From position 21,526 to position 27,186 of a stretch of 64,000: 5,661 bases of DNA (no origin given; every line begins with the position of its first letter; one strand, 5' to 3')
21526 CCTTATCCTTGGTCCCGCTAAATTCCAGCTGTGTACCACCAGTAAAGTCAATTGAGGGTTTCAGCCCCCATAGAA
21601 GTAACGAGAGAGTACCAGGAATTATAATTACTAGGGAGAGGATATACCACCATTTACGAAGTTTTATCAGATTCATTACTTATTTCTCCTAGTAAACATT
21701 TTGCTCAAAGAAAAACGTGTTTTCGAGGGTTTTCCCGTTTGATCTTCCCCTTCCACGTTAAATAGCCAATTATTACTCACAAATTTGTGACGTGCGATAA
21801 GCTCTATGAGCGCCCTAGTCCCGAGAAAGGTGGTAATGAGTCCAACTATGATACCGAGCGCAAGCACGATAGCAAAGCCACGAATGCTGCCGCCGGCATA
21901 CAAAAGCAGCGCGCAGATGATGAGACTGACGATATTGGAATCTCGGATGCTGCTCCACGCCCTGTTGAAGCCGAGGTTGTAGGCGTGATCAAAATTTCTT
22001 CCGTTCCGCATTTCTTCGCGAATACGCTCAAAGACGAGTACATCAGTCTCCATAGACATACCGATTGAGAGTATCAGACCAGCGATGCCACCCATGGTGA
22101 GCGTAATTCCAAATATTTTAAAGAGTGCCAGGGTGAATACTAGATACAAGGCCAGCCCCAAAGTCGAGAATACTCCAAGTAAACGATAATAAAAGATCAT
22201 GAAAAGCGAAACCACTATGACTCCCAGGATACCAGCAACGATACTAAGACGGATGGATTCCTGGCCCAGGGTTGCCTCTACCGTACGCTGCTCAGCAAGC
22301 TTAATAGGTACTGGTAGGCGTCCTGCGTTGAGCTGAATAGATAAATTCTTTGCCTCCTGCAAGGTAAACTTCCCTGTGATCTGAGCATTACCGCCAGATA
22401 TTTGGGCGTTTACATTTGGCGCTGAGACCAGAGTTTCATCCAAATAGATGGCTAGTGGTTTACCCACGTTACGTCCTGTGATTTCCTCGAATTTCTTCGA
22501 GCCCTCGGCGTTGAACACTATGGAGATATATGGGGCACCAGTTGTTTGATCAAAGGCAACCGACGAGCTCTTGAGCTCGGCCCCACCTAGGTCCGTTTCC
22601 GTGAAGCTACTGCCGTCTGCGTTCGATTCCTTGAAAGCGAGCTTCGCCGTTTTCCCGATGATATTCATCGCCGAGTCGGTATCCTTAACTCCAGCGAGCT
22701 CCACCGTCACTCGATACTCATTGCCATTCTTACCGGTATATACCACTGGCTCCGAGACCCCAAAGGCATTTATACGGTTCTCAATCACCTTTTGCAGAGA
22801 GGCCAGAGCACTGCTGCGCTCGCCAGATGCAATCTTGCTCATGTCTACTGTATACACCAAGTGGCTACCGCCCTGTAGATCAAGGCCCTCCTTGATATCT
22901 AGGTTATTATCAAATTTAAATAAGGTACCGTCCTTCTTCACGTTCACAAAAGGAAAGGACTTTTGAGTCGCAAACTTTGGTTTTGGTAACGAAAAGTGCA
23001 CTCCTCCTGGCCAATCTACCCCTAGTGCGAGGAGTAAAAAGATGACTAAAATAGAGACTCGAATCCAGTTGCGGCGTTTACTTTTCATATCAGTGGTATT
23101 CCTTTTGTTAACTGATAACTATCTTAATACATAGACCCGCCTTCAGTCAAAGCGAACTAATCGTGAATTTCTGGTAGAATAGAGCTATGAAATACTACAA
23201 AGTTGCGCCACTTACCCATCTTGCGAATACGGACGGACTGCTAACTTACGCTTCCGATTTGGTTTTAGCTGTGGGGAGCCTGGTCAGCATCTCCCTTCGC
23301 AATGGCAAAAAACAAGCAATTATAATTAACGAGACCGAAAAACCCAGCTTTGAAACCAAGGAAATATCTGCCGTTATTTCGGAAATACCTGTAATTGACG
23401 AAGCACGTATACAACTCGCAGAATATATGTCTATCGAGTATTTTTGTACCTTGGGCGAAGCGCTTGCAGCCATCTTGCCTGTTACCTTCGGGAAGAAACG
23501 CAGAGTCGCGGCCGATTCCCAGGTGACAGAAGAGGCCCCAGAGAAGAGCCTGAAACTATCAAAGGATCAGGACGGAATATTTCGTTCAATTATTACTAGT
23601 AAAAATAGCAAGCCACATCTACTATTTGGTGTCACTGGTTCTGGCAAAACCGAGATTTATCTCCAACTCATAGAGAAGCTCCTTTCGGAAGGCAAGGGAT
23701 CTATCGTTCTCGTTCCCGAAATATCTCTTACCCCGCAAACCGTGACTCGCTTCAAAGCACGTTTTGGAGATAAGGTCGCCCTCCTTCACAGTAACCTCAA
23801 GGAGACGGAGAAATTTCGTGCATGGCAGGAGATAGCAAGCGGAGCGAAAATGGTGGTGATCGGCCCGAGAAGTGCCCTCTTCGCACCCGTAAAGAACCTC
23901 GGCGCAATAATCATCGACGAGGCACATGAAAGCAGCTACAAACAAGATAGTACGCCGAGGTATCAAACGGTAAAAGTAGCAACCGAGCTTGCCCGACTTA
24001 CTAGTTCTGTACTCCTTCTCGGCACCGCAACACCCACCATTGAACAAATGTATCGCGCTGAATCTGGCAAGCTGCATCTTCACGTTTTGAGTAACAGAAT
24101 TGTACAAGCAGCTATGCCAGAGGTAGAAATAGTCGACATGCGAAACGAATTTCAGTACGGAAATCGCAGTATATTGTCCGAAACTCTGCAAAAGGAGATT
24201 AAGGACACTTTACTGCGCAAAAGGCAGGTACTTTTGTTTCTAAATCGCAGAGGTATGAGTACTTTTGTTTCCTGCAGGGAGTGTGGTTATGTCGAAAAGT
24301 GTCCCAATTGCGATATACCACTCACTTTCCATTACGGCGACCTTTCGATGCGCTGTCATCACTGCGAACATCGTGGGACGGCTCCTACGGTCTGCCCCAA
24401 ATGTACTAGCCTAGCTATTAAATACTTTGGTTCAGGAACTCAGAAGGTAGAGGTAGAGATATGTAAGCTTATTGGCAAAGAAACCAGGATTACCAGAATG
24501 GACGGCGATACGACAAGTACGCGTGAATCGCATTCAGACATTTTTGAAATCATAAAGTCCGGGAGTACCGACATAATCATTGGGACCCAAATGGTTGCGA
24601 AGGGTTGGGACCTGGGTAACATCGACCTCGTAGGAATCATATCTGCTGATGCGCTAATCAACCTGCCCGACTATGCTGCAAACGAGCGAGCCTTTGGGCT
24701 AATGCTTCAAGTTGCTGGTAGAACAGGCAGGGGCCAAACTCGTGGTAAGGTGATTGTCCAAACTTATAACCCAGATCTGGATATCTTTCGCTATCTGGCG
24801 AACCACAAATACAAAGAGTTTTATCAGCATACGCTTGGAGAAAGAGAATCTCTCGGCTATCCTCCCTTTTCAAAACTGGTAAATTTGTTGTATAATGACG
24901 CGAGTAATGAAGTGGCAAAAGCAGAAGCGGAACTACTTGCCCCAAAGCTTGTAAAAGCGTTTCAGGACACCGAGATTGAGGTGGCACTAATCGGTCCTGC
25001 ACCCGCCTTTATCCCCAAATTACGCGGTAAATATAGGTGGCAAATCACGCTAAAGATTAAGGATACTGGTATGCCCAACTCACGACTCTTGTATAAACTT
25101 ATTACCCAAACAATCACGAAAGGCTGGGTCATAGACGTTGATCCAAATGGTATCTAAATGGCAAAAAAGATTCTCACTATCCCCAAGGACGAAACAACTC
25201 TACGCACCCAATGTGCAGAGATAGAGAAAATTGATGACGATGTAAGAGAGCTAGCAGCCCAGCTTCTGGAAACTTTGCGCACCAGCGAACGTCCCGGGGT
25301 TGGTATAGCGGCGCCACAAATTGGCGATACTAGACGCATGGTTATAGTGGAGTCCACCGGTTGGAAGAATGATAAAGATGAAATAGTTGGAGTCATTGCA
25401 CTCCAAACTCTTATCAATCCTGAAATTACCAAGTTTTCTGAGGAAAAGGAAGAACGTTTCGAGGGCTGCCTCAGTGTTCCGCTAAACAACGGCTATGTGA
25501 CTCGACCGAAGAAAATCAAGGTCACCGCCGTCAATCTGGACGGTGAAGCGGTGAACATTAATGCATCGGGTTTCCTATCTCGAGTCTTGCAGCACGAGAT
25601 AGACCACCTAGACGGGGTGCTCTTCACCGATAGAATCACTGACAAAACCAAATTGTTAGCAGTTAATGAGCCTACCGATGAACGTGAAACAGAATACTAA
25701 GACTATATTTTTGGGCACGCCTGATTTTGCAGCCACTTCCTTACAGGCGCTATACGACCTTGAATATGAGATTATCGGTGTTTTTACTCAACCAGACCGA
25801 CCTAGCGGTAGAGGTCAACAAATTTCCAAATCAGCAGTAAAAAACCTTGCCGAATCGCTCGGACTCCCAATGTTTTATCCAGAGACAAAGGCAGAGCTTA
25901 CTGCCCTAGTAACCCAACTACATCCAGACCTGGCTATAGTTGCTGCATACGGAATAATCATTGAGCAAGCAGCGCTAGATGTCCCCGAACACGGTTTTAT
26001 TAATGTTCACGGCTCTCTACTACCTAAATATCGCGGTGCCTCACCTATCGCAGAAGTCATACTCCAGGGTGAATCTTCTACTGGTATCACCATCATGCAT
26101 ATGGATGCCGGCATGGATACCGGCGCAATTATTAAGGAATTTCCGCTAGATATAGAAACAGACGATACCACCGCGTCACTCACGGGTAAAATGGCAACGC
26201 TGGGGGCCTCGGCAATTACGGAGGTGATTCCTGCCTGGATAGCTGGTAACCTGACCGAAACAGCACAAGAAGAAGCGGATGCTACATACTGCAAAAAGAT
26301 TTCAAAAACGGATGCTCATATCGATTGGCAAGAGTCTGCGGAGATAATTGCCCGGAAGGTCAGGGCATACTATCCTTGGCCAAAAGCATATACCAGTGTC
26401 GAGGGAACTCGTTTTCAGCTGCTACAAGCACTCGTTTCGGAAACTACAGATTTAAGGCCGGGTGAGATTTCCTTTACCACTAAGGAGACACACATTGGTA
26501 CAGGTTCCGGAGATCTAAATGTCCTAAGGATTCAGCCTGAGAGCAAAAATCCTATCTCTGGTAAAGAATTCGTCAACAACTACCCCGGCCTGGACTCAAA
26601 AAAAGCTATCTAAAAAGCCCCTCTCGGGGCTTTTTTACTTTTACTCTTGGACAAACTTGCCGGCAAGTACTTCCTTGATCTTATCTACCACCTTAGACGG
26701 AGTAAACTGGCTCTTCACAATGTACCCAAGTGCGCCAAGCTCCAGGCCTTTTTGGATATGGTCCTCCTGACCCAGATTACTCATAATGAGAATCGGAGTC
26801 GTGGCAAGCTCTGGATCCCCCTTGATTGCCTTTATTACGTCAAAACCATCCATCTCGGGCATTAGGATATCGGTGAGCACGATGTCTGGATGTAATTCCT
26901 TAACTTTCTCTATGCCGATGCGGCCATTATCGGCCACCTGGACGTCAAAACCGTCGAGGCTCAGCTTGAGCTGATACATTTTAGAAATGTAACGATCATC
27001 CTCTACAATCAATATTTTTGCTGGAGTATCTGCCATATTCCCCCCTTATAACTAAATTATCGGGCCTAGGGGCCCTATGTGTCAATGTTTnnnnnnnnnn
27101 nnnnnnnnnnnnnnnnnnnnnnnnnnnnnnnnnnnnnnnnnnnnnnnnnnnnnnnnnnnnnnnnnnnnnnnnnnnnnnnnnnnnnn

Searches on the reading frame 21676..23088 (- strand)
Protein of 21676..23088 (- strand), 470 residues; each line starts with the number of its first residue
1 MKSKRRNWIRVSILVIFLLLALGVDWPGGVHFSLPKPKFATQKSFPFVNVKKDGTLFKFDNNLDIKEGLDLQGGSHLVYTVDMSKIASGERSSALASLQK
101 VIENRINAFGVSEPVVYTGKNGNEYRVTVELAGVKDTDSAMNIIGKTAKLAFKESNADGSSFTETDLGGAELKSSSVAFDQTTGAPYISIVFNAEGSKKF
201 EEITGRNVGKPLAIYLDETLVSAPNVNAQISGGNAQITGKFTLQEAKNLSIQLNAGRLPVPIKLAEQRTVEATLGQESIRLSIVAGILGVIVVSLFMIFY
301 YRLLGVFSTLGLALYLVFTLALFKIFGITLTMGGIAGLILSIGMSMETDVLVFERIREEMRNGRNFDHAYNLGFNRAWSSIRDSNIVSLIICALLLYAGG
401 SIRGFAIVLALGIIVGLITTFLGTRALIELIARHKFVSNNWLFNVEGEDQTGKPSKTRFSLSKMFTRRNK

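Call 15: search_protein_families(library=pfam, proteins=[window:21676-23088:-])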
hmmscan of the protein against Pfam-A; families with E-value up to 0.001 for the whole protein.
window:21676-23088:- (470 aa): 4 families
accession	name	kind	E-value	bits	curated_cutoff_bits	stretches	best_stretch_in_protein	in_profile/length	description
PF22599.2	SecDF_P1_head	-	2.9e-31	108.1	27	1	165-260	19-114/114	SecDF, P1 head subdomain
PF02355.23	SecD_SecF_C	-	7.5e-20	71.6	20.5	1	265-428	16-183/189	Protein export membrane protein SecD/SecF, C-terminal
PF21760.3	SecD_1st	-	5e-18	64.7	27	1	99-156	5-59/60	Protein translocase subunit SecDF, P1 domain, N-terminal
PF03176.21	MMPL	-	2e-06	27.4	20.5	1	279-435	151-306/333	MMPL family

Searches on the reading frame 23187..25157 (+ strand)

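Call 15: search_protein_families(library=pfam, proteins=[window:23187-25157:+])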
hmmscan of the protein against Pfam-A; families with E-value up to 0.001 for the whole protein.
window:23187-25157:+ (656 aa): 6 families
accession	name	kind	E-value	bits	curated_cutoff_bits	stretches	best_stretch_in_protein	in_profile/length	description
PF04851.21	ResIII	-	6.9e-17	62.3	22.5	1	122-284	2-163/164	Type III restriction enzyme, res subunit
PF00270.35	DEAD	-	9.1e-17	61.7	26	1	132-287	8-163/167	DEAD/DEAH box helicase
PF17764.6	PriA_3primeBD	-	1e-14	54.6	22.7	1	15-98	8-96/96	3'DNA-binding domain (3'BD)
PF18074.6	PriA_C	-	9.3e-14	52.5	26.9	1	560-653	1-95/95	Primosomal protein N C-terminal domain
PF00271.37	Helicase_C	-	5e-10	40.1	23.5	1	418-515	25-108/110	Helicase conserved C-terminal domain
PF18319.7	Zn_ribbon_PriA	-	8.2e-09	35.7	26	1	372-396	1-25/27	PriA DNA helicase Cys-rich region (CRR) domain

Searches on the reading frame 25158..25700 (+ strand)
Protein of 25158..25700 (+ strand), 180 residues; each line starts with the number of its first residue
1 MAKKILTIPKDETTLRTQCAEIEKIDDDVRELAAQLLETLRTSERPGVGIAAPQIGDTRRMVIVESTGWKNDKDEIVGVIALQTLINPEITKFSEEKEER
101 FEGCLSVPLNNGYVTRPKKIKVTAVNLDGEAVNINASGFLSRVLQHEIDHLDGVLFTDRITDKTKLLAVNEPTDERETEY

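Call 41: search_protein_families(library=pfam, proteins=[window:25158-25700:+], max_evalue=0.00001)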
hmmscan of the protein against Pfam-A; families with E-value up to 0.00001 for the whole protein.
window:25158-25700:+ (180 aa): 1 family
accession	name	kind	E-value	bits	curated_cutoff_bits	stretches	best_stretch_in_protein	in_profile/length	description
PF01327.26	Pep_deformylase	-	4.1e-48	163.3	22.8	1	3-164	2-154/156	Polypeptide deformylase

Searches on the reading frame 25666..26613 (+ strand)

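Call 41: search_protein_families(library=pfam, proteins=[window:25666-26613:+], max_evalue=0.00001)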
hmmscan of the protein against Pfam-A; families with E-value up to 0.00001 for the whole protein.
window:25666-26613:+ (315 aa): 2 families
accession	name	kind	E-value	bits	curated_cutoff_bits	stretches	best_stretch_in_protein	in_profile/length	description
PF00551.24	Formyl_trans_N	-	3.3e-36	125.2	26.1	1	12-188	2-181/181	Formyl transferase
PF02911.23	Formyl_trans_C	-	1.1e-22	80.5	21.1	1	211-306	1-99/100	Formyl transferase, C-terminal domain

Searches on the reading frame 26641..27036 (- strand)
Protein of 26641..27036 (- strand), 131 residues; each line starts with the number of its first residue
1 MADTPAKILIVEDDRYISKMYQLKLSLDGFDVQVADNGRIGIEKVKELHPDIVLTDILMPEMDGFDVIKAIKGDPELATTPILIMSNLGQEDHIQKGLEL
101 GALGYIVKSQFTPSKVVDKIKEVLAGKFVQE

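Call 41: search_protein_families(library=pfam, proteins=[window:26641-27036:-], max_evalue=0.00001)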
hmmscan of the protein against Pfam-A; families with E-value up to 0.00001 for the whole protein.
window:26641-27036:- (131 aa): 1 family
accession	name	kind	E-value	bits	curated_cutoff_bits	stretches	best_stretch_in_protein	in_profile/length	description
PF00072.30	Response_reg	-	1.3e-24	87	30.2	1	8-120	1-110/111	Response regulator receiver domain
